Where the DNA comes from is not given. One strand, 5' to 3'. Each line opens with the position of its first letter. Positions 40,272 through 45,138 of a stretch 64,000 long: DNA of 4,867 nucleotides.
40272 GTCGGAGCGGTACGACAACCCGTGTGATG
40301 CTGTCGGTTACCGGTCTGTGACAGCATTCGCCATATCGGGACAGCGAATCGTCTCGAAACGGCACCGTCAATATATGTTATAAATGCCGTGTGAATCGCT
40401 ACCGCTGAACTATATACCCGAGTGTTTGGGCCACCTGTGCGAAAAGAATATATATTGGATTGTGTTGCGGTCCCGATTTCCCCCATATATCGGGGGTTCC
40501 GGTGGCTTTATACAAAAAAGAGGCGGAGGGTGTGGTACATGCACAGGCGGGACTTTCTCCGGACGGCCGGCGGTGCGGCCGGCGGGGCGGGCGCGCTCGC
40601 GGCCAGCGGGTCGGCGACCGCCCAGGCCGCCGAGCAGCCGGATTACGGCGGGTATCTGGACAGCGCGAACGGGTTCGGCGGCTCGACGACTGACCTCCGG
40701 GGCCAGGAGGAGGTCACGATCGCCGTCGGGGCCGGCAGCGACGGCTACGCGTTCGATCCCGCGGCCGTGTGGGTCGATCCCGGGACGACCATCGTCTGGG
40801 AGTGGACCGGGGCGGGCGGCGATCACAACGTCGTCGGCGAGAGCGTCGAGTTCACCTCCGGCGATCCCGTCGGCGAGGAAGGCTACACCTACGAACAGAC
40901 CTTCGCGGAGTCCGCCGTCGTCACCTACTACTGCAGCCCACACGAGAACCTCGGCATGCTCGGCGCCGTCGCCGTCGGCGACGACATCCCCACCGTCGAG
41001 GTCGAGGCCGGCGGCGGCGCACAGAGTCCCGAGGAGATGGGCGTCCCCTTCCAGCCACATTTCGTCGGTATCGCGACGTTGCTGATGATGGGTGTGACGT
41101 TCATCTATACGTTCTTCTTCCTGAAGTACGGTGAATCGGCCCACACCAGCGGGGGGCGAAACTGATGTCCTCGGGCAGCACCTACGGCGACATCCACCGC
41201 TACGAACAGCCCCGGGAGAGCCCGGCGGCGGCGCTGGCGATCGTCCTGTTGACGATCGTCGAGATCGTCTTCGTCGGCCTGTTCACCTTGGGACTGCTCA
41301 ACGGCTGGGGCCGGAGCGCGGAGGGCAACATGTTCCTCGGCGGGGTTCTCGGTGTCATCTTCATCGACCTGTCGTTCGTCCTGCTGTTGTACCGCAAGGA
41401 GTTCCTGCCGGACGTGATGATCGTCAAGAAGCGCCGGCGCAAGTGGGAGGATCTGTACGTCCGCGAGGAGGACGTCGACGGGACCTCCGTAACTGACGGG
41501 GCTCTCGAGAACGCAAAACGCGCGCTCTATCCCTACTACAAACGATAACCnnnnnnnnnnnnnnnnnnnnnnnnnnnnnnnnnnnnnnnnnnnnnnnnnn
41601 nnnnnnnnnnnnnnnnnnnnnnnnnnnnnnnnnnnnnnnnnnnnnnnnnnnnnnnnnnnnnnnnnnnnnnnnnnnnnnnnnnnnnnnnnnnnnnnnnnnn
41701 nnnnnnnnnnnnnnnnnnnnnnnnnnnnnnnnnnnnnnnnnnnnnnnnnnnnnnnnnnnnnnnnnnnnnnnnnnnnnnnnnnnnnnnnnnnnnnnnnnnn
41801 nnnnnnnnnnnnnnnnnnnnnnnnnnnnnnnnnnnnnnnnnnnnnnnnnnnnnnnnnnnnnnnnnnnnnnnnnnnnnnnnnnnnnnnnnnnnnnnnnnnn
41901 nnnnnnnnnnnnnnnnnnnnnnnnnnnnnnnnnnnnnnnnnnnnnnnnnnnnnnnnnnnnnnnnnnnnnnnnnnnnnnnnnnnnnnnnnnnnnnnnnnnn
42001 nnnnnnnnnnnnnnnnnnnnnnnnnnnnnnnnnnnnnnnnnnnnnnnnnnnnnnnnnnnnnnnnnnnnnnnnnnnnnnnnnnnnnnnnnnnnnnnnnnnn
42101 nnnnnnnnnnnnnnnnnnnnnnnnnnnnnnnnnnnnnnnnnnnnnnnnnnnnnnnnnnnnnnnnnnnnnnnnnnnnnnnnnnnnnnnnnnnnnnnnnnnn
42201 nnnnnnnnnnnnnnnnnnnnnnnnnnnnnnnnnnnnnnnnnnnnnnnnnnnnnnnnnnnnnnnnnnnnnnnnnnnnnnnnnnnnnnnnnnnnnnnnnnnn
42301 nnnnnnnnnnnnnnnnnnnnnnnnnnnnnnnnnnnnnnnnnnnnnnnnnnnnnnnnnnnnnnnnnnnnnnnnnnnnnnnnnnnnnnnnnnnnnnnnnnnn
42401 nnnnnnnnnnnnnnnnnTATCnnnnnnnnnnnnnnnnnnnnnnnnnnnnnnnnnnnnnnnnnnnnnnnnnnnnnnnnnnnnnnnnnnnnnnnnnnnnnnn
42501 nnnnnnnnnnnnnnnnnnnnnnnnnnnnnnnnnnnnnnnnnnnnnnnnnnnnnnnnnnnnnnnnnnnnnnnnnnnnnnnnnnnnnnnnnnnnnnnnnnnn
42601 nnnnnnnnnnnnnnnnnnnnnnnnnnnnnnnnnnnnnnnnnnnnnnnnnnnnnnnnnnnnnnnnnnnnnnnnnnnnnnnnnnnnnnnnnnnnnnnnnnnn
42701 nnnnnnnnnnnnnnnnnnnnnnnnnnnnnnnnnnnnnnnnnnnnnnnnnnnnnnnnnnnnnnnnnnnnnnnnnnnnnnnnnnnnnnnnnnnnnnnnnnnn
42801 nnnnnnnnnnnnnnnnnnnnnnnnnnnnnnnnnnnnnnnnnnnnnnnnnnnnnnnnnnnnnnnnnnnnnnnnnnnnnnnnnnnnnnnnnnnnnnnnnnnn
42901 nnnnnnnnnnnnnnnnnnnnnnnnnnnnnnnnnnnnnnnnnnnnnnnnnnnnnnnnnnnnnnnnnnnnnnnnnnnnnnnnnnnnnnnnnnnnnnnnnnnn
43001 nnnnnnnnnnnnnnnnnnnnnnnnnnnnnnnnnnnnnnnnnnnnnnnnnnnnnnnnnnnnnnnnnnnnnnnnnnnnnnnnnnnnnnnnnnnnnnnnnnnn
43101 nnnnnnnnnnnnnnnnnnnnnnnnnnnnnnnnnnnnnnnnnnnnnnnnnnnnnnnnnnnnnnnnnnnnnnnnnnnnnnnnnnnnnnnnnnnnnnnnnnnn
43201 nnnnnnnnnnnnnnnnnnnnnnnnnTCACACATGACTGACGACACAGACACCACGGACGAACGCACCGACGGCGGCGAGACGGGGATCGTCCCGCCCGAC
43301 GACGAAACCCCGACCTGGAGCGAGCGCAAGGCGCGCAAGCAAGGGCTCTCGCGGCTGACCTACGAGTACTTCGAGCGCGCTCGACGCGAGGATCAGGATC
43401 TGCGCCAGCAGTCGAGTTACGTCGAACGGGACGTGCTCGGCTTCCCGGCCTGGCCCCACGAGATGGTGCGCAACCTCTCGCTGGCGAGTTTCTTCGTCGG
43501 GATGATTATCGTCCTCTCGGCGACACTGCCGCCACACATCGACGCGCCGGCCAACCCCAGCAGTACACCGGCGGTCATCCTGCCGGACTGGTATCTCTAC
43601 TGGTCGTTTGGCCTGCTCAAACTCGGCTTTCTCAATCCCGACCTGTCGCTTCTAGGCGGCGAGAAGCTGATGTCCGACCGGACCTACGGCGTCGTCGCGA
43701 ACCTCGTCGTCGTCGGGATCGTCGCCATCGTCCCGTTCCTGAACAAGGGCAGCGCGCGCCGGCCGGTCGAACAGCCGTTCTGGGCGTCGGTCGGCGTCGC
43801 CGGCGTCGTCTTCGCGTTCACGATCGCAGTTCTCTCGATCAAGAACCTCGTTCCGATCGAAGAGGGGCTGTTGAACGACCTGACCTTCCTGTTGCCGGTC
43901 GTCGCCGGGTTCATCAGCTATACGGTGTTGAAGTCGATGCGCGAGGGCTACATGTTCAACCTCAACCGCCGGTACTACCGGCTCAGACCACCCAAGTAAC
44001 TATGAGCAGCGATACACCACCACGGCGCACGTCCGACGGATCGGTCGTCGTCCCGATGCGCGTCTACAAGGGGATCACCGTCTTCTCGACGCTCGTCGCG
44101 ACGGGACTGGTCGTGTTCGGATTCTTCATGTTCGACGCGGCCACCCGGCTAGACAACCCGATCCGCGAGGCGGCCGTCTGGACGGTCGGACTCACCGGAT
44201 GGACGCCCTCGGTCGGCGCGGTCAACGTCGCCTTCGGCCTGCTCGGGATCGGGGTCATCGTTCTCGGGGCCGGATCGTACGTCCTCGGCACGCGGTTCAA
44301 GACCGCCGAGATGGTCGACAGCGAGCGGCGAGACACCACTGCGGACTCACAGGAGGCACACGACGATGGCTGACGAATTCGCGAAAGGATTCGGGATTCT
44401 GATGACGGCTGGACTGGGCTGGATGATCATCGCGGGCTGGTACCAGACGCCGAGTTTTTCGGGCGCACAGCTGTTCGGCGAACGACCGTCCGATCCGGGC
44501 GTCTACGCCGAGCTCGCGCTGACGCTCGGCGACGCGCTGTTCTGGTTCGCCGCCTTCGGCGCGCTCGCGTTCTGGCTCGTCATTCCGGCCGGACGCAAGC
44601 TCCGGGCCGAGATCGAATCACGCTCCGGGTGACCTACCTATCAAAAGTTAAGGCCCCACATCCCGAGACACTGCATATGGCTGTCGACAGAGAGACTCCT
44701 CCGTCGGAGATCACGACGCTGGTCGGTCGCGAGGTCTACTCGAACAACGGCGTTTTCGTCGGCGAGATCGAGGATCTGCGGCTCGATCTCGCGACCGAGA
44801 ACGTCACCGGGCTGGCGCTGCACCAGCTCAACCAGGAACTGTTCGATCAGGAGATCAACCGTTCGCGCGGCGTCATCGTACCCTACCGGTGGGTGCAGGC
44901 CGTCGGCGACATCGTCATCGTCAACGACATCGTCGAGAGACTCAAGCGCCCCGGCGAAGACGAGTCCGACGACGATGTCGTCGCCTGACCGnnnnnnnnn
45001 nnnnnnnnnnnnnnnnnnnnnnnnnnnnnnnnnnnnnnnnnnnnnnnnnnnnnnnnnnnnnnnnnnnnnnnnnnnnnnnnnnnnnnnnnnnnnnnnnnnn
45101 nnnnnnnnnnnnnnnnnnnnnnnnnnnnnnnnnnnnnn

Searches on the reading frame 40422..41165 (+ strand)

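Call 69: search_protein_families(library=pfam, proteins=[window:40422-41165:+], max_evalue=0.001)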
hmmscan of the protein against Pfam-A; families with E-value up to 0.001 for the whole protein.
window:40422-41165:+ (247 aa): 1 family
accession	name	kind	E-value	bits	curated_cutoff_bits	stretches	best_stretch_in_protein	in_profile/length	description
PF00127.26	Copper-bind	-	1.8e-12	48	21.2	1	99-185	2-98/99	Copper binding proteins, plastocyanin/azurin family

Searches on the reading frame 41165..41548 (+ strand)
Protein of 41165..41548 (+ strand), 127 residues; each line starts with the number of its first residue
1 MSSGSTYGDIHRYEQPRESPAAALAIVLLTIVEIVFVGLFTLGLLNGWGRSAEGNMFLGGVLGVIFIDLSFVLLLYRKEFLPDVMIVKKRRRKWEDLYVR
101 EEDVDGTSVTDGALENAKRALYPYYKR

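Call 69: search_protein_families(library=pfam, proteins=[window:41165-41548:+], max_evalue=0.001)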
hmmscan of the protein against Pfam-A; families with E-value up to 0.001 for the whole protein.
window:41165-41548:+ (127 aa): 1 family
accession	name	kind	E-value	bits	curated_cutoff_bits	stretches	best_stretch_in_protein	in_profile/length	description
PF24002.1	DUF7318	-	9.5e-69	229.8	27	1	2-127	3-128/128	Family of unknown function (DUF7318)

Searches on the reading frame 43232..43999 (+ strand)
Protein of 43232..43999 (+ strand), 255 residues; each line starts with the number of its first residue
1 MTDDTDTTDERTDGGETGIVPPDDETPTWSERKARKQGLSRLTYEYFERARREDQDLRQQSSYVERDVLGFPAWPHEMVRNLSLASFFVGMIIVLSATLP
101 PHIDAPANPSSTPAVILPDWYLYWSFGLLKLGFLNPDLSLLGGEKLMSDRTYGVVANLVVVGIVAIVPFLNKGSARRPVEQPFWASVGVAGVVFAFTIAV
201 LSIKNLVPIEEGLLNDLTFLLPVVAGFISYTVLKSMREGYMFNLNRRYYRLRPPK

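Call 69: search_protein_families(library=pfam, proteins=[window:43232-43999:+], max_evalue=0.001)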
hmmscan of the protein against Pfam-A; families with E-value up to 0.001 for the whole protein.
window:43232-43999:+ (255 aa): 1 family
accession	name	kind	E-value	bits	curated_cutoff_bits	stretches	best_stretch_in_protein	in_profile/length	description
PF00032.22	Cytochrom_B_C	-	9.9e-10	39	20.7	1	106-203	1-80/102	Cytochrome b(C-terminal)/b6/petD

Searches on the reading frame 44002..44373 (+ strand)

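Call 69: search_protein_families(library=pfam, proteins=[window:44002-44373:+], max_evalue=0.001)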
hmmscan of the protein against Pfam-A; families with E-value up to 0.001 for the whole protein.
window:44002-44373:+ (123 aa): 1 family
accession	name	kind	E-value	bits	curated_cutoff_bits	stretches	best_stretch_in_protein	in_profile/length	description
PF23997.1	DUF7315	-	5e-33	114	27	1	14-109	2-97/102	Domain of unknown function (DUF7315)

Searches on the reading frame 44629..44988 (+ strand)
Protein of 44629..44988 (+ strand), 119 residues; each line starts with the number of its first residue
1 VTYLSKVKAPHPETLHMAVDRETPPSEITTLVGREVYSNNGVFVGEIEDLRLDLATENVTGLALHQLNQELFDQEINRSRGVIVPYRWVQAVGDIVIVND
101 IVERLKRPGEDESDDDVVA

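Call 69: search_protein_families(library=pfam, proteins=[window:44629-44988:+], max_evalue=0.001)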
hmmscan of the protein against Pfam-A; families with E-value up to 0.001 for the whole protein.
window:44629-44988:+ (119 aa): 1 family
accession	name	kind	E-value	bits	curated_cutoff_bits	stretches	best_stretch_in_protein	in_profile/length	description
PF05239.21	PRC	-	2.7e-11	43.7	21.2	1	28-103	6-76/78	PRC-barrel domain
